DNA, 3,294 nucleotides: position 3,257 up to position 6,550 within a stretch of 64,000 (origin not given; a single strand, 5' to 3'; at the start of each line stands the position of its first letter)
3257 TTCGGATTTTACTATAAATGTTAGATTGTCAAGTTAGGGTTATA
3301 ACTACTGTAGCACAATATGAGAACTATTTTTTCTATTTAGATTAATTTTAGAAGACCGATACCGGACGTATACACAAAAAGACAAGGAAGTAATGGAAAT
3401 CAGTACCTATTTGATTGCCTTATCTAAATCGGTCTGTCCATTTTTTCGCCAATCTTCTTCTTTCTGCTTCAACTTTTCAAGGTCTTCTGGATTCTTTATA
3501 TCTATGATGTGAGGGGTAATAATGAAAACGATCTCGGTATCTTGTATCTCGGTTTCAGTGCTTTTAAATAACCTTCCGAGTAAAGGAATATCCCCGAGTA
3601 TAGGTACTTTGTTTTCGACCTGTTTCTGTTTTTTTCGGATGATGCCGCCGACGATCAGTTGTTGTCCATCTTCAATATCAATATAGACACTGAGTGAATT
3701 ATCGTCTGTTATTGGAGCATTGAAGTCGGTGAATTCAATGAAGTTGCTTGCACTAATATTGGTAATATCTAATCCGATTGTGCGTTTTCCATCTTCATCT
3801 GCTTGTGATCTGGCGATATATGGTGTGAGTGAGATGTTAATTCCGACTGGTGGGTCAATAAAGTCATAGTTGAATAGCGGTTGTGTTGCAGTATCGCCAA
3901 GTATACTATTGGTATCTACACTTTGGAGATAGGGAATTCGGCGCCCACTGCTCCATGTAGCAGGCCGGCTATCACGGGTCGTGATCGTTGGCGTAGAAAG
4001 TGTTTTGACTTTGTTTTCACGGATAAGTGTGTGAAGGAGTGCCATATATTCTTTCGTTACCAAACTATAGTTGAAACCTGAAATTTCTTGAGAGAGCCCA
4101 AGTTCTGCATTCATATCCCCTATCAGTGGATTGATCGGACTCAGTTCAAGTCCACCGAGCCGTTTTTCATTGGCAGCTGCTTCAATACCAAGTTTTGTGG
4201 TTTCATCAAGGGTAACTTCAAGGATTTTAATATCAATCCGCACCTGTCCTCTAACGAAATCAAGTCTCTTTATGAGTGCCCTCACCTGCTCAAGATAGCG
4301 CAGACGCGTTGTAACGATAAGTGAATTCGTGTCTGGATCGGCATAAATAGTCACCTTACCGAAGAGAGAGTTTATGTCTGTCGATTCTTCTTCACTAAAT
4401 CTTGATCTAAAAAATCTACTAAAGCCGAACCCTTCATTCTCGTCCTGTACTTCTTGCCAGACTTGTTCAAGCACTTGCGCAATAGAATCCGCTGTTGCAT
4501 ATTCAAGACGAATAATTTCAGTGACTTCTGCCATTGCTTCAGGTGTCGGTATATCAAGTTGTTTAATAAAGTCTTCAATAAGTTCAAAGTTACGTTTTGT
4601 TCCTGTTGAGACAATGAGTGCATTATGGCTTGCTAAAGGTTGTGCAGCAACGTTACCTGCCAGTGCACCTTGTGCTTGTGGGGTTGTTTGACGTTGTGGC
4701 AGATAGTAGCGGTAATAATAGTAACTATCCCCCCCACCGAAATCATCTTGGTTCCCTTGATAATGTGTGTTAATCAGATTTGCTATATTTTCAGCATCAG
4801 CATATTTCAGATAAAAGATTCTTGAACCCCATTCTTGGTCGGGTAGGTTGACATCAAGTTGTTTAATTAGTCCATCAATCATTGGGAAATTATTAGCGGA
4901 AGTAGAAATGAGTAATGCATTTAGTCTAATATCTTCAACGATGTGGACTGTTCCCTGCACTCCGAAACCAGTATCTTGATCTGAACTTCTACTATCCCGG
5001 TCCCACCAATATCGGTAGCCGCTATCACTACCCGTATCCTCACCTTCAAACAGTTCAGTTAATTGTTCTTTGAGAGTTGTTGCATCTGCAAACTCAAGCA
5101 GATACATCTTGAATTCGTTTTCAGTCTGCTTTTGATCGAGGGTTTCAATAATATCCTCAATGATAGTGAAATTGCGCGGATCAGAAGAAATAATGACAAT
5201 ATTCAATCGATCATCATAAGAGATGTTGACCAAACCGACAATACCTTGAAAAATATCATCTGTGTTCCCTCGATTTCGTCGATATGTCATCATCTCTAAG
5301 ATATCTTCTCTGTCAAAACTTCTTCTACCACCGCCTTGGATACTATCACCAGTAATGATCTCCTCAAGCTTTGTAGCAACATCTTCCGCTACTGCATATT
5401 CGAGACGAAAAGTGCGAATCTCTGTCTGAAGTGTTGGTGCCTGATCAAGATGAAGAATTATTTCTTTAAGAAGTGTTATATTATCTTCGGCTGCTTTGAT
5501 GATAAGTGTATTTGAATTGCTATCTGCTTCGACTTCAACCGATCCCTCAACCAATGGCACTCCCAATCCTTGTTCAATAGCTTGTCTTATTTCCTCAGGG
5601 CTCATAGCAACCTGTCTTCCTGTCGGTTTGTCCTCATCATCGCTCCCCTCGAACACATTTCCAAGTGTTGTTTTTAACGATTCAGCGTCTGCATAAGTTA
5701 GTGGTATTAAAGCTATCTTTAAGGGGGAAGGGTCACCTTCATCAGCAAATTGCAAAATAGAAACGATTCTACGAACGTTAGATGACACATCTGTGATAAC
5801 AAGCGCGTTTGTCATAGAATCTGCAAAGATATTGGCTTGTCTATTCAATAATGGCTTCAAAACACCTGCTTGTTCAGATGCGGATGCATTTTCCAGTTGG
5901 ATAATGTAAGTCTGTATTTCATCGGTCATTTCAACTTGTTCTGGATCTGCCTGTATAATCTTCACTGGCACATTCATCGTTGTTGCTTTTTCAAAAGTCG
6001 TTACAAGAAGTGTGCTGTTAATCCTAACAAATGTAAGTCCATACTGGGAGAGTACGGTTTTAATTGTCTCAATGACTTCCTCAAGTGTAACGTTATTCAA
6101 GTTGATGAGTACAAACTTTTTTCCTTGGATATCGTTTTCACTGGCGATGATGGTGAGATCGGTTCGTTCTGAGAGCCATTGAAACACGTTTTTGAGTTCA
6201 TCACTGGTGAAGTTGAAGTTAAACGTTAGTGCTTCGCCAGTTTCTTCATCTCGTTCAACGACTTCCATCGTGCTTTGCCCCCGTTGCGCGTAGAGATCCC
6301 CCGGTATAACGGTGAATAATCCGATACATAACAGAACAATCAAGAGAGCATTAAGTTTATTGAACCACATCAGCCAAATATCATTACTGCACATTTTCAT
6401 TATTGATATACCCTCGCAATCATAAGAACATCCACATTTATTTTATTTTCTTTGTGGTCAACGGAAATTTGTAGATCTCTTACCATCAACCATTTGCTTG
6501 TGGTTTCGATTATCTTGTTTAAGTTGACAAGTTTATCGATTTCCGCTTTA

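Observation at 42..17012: Complete T2SS operon in xps-like order, ending in two tandem paralogous secretins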

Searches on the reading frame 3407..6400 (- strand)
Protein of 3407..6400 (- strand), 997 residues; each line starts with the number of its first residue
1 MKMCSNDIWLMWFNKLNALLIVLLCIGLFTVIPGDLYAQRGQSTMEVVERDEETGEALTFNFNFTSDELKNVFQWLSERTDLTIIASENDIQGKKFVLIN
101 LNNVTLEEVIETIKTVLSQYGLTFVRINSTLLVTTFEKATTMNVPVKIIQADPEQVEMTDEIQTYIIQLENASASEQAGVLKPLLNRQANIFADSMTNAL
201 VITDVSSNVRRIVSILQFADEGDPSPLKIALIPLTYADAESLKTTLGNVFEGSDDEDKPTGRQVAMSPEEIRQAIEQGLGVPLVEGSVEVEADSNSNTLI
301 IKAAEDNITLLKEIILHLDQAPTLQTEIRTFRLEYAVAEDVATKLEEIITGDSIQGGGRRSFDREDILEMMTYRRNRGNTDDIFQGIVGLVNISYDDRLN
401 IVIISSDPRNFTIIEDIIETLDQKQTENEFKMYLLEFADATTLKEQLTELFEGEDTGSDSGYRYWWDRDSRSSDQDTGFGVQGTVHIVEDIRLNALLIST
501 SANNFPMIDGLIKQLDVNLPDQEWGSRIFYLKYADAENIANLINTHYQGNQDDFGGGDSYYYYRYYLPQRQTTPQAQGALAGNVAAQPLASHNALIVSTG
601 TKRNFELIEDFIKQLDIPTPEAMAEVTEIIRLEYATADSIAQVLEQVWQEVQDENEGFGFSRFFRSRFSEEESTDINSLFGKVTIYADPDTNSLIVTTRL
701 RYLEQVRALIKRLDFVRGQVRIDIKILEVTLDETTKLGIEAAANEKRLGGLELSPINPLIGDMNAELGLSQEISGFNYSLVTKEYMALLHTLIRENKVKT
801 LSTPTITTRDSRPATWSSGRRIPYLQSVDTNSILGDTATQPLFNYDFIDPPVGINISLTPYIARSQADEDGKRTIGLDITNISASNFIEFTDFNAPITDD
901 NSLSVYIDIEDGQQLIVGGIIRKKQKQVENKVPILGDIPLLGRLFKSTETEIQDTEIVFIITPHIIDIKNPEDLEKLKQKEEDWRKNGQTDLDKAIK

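Call 4: search_protein_families(library=pfam, proteins=[window:3407-6400:-], max_evalue=0.01)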
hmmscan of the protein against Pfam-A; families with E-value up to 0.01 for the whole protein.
window:3407-6400:- (997 aa): 3 families
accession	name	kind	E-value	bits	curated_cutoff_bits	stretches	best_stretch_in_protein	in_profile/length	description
PF03958.22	Secretin_N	-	2.1e-67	223.7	28.2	6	627-714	1-64/69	Bacterial type II/III secretion system short domain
PF00263.26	Secretin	-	1.1e-33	116.7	27.5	1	792-967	2-169/169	Bacterial type II and III secretion system protein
PF07660.19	STN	-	5.6e-05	23.3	28.4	1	83-134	2-50/52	Secretin and TonB N terminus short domain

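Call 5: search_protein_families(library=ncbifam, proteins=[window:3407-6400:-], max_evalue=0.01)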
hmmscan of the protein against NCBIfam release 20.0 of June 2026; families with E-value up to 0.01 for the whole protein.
window:3407-6400:- (997 aa): 9 families
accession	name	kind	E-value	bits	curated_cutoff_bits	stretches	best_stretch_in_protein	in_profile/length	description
TIGR02517.1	type_II_gspD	equivalog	9.4e-111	371.1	351.35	3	489-975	128-597/600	type II secretion system secretin GspD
TIGR02515.1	IV_pilus_PilQ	subfamily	3.5e-63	214.1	284.35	3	626-966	98-427/428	type IV pilus secretin PilQ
TIGR02516.1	type_III_yscC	equivalog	4.2e-45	154.2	238.45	2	591-967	110-462/463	type III secretion system outer membrane ring subunit SctC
TIGR02519.1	pilus_MshL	equivalog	1e-34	119.9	250.2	1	688-966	4-290/290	pilus (MSHA type) biogenesis protein MshL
NF010083.0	PRK13568.1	equivalog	2.4e-32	112.3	554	2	684-966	153-417/419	DNA uptake porin HofQ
NF011873.0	PRK15346.1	equivalog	7.2e-28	97.5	524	2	895-963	423-491/499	EscC/YscC/HrcC family type III secretion system outer membrane ring protein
NF007851.2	PRK10560.1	exception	7.6e-23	81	598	1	679-968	140-411/412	DNA uptake porin HofQ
NF042912.1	Amuc_1098_fam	equivalog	2.3e-21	75.6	750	1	893-967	723-797/805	Amuc_1098 family type IV pilus outer membrane protein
TIGR02520.1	pilus_B_mal_scr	equivalog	1.4e-07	30.5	287.65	1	684-963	238-511/513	PilN family type IVB pilus formation outer membrane protein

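Call 11: find_encoding_contigs(protein=window:3407-6400:-, flank=10000, max_places=6)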
Protein window:3407-6400:- (997 aa): 2 contigs read that carry it; 1 place shown.
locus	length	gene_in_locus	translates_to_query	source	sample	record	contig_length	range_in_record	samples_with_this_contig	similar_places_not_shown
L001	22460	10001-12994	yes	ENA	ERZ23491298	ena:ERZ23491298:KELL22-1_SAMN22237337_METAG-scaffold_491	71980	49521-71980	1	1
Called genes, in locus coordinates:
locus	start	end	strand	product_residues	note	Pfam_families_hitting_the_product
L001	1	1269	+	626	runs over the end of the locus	PF05157:MshEN, PF00437:T2SSE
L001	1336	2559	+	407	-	PF28597:T2SSF_N, PF00482:T2SSF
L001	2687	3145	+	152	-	PF07963:N_methyl (weak), PF08334:T2SSG, PF22434:PilW_C (weak)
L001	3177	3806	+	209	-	PF07963:N_methyl (weak)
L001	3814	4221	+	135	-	-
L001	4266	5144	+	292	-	PF11612:T2SSJ (faint)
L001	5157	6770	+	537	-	PF03934:T2SSK (faint), PF06514:PsbU (faint), PF12836:HHH_3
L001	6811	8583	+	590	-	-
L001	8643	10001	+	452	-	-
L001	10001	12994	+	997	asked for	PF03958:Secretin_N, PF00263:Secretin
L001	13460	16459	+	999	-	PF03958:Secretin_N, PF00263:Secretin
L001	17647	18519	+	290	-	-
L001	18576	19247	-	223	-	PF00535:Glycos_transf_2, PF10111:Glyco_tranf_2_2 (weak)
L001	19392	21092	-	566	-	PF07678:TED_complement (faint), PF09492:Pec_lyase (faint), PF13249:SQHop_cyclase_N (faint), PF13243:SQHop_cyclase_C (weak), PF00432:Prenyltrans, PF13243:SQHop_cyclase_C, PF00432:Prenyltrans (weak), PF13243:SQHop_cyclase_C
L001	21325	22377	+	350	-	PF01408:GFO_IDH_MocA, PF02894:GFO_IDH_MocA_C, PF22725:GFO_IDH_MocA_C3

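Call 12: find_homologous_proteins(query=window:3407-6400:-, max_evalue=1e-20)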
Query window:3407-6400:- (997 aa): 498 proteins with E <= 1e-20 among 8000 candidates; the best 120 are listed.
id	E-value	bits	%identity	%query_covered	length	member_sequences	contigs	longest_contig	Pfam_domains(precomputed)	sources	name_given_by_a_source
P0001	0.0e+0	2165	98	100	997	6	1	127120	PF03958.23,PF00263.27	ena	-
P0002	0.0e+0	1972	91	98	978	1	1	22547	PF03958.23,PF00263.27,PF07660.20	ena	-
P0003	0.0e+0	1961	89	100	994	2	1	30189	PF03958.23,PF00263.27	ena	-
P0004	0.0e+0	1959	89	100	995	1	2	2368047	PF03958.23,PF00263.27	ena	-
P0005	0.0e+0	1952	89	100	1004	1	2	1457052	PF03958.23,PF00263.27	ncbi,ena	-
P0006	0.0e+0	1949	89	100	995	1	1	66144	PF03958.23,PF00263.27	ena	-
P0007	0.0e+0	1937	87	100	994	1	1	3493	PF03958.23,PF00263.27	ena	-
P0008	0.0e+0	1930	88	100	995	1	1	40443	PF03958.23,PF00263.27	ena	-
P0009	0.0e+0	1926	87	100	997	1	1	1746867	PF03958.23,PF00263.27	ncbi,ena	-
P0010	0.0e+0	1922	87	100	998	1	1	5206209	PF03958.23,PF00263.27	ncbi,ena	-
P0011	0.0e+0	1921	86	100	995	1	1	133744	PF03958.23,PF00263.27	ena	-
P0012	0.0e+0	1920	87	100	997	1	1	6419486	PF03958.23,PF00263.27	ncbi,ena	-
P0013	0.0e+0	1912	87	100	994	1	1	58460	PF03958.23,PF00263.27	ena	-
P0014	0.0e+0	1911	87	100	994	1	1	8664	PF03958.23,PF00263.27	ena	-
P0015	0.0e+0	1910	87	100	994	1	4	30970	PF03958.23,PF00263.27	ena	-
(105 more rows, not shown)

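Call 20: find_related_loci(query=A1, collection=genome_contigs, flank=10000)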
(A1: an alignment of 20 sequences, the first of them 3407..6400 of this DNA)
Query A1 (997 aa) in genome_contigs; peptide patterns used: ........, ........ (x = any residue, [..] = any of these).
191 stretches matched a pattern; 174 encode a relative of the query (tblastn E <= 1e-3); the best 80 are kept; 77 distinct loci.
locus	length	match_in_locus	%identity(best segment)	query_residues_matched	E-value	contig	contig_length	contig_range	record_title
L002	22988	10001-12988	87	1-997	0e+0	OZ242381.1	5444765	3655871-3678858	MAG: Candidatus Poribacteria bacterium isolate 80d8d026-9b84-4ba5-a38a-fc23128cda22 genome assembly, chromosome: 1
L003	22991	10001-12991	87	1-997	0e+0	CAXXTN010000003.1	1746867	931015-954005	MAG: Candidatus Poribacteria bacterium isolate 64752d50-abd0-46dd-90db-3fd08d7746be genome assembly, contig: contig_3, w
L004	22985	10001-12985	89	1-997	0e+0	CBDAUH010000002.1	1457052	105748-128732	MAG: Candidatus Poribacteria bacterium isolate 2b956532-cd71-4e48-8ac0-65602b58f679 genome assembly, contig: contig_2, w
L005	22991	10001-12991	84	1-997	0e+0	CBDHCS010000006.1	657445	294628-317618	MAG: Candidatus Poribacteria bacterium isolate 2ff7ea9c-4ed9-48aa-ac60-1c2c21251b56 genome assembly, contig: contig_6, w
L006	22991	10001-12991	81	1-997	0e+0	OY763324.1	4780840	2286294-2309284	MAG: Candidatus Poribacteria bacterium isolate 3d2a48e4-3859-4b6e-83ef-b4ffa18775ef genome assembly, chromosome: 1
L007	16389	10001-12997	83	1-997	0e+0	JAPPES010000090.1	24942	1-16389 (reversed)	MAG: Candidatus Poribacteria bacterium isolate RHO1_bin_11 NODE_3363_length_24942_cov_20.158356, whole genome shotgun se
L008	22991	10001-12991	81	1-997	0e+0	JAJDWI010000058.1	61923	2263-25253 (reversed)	MAG: Candidatus Poribacteria bacterium isolate jk18x25bins.18 k141_592005, whole genome shotgun sequence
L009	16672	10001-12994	81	1-997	0e+0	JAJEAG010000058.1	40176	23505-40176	MAG: Candidatus Poribacteria bacterium isolate jk18x7bins.36 k141_692051, whole genome shotgun sequence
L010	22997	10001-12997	83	1-997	0e+0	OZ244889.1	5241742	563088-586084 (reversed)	MAG: Candidatus Poribacteria bacterium isolate e98e4a03-ae45-434a-8c9f-424be2589405 genome assembly, chromosome: 1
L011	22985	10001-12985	82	1-997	0e+0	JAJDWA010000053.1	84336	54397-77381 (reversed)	MAG: Candidatus Poribacteria bacterium isolate jk18x22bins.76 k141_467016, whole genome shotgun sequence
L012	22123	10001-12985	80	1-997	0e+0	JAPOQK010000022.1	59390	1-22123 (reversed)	MAG: Candidatus Poribacteria bacterium isolate APA_bin_83 c_000000191015, whole genome shotgun sequence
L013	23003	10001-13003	82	1-997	0e+0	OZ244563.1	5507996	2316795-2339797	MAG: Candidatus Poribacteria bacterium isolate ff81fa92-488d-40f9-821d-30cdc2806971 genome assembly, chromosome: 1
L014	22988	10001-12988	86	1-997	0e+0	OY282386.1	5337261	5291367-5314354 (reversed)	MAG: Candidatus Poribacteria bacterium genome assembly, chromosome: 1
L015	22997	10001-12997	81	1-997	0e+0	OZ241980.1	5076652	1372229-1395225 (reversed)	MAG: Candidatus Poribacteria bacterium isolate addb8a48-e40a-4d5d-92e9-c4632a5e54a8 genome assembly, chromosome: 1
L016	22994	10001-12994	87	1-997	0e+0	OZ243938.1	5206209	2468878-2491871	MAG: Candidatus Poribacteria bacterium isolate 1d27aecb-7b08-4092-90e4-ddfc7d8e693b genome assembly, chromosome: 1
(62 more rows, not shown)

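Call 41: predict_structure(alignment_id=A1)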
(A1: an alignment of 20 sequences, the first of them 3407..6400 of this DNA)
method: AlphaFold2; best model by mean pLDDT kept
length: 997 residues; sequences in the alignment: 20
mean_pLDDT: 48.2   pTM: 0.29
mean pLDDT of the five models: 48.2, 47.8, 45.2, 37.2, 35.6
residues with pLDDT >= 90: 0; 70-90: 107; 50-70: 388; < 50: 502
segments of 3 or more residues with pLDDT < 50: 1-5, 31-42, 224-226, 251-286, 322-325, 351-387, 423-430, 453-482, 517-525, 548-582, 621-623, 649-674, 715-978, 983-985, 987-997
pLDDT, mean of each block of 10 residues (from residue 1): 46 67 64 36 57 60 64 67 62 62 66 64 58 59 60 74 71 72 59 68 71 76 57 71 62 32 36 36 50 73 66 65 52 58 63 33 38 37 45 59 63 62 43 61 70 39 33 35 56 56 64 56 51 67 56 27 25 31 57 60 65 62 62 60 57 31 32 50 67 68 70 43 24 35 38 35 27 23 34 32 27 29 27 29 25 25 30 27 25 27 26 24 24 26 30 27 28 44 44 35
secondary structure, 60 per line:
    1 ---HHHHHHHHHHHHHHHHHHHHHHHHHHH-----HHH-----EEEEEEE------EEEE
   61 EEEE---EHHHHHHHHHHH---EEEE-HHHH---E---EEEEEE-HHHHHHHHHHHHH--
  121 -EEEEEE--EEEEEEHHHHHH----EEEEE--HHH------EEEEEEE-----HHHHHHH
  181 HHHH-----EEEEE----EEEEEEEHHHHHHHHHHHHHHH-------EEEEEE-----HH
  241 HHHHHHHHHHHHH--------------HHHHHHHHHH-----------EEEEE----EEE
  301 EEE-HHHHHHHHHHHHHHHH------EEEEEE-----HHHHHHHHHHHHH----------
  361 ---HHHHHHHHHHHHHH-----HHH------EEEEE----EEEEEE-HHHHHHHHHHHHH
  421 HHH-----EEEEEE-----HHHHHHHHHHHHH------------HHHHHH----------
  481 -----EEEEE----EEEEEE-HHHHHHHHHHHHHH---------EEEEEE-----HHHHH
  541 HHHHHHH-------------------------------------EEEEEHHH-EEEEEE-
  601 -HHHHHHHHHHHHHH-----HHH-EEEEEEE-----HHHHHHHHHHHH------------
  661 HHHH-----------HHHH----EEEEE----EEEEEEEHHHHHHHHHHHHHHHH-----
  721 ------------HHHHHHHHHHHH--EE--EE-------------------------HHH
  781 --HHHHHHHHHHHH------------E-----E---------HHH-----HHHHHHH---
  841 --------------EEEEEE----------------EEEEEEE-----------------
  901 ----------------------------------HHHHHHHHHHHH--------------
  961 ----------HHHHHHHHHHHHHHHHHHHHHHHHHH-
elements in order (helices of 4 or more, strands of 3 or more residues): H4-30 E44-50 E57-64 H69-79 E83-86 H88-91 E99-104 H106-118 E122-127 E130-135 H136-141 E146-150 E162-168 H174-184 E190-194 E199-205 H206-220 E228-233 H239-253 H268-277 E289-293 E298-303 H305-320 E327-332 H338-350 H364-377 E392-396 E401-406 H408-423 E429-434 H440-452 H465-470 E486-490 E495-500 H502-515 E525-530 H536-547 E585-589 E594-599 H602-615 E625-631 H637-648 H661-664 H676-679 E684-688 E693-699 H700-715 H733-744 H783-794 H831-837 E855-860 E877-883 H935-946 H971-996

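Call 56: search_solved_structures(query=A1, max_evalue=1e-10)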
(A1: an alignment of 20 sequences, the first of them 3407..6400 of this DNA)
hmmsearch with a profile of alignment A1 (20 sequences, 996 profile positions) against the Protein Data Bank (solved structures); distinct sequences matched with E-value up to 1e-10: 18.
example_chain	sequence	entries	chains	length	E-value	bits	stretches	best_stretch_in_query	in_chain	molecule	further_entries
5wq7_A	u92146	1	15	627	4.3e-39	137.4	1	681-972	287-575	Putative type II secretion system protein D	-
5wln_G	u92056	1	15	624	1.4e-36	129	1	682-965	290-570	Type II secretion system protein D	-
5wq8_A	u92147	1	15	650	1.8e-35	125.4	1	771-965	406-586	Type II secretion system protein D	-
6i1x_A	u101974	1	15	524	7.7e-35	123.3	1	680-965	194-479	Type II secretion system protein D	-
5wq9_A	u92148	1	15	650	1.8e-34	122.1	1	771-965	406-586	Type II secretion system protein D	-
6hcg_A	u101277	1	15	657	8.7e-34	119.8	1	673-966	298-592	Type II secretion system protein D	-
5zdh_A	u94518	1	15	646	1.5e-33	119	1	673-965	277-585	Type II secretion system protein D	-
6i1y_A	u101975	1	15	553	3.3e-32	114.6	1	772-965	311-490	General secretion pathway protein GspD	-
9k8v_A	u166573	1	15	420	4.6e-26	94.3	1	771-965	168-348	General secretion pathway protein D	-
5w68_A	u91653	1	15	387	8.6e-24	86.7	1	760-965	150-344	Putative type II secretion protein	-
9sh1_A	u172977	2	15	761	4e-21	77.9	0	905-965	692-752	Type IV pilus biogenesis and competence protein PilQ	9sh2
4av2_A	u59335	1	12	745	6e-21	77.3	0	905-965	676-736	TYPE IV PILUS BIOGENESIS AND COMPETENCE PROTEIN PILQ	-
9x0w_A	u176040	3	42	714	9e-15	56.9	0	896-966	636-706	Fimbrial assembly protein PilQ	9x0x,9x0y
6ve2_A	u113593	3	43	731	9.9e-15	56.7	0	896-966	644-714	Fimbrial assembly protein PilQ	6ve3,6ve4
6w6m_A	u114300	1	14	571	1e-14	56.7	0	898-965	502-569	Type IV pilus secretin PilQ family protein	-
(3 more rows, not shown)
